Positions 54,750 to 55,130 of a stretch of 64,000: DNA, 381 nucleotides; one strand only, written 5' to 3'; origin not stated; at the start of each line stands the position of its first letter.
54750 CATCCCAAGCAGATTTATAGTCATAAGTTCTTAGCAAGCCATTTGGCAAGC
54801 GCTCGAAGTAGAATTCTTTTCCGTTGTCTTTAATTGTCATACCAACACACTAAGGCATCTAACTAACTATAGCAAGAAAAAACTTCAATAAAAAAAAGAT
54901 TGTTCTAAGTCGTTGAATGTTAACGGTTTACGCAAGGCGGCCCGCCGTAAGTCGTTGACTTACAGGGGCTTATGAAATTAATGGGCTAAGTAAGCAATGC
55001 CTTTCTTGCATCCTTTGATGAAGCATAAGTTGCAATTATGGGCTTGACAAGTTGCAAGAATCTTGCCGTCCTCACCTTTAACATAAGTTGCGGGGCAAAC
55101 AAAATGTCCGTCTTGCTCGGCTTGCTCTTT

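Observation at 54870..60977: Elements sit a fixed 28-29 bp upstream of -35 hexamers, with phase roughly kept on the other strand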

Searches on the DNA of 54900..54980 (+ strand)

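Call 28: search_dna_similar(query=window:54900-54980:+, collection=phages, mode=distant, max_evalue=1, max_rows=30)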
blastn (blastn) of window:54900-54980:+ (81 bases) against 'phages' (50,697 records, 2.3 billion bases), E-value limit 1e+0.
Records with a match: 1; places in all: 1; records where one place covers at least 80% of the query: 0.
Best place of each record, by identity: 80-90% 1.
By first word of the organism name: Stenotrophomonas 1.
By host as written in the record: Stenotrophomonas maltophilia D1571 1.
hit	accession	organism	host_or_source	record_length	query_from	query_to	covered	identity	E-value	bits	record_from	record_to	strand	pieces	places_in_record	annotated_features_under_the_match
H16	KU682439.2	Stenotrophomonas phage vB_SmaS-DLP_6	Stenotrophomonas maltophilia D1571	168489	33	69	46%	84.2%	2e-1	39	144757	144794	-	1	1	none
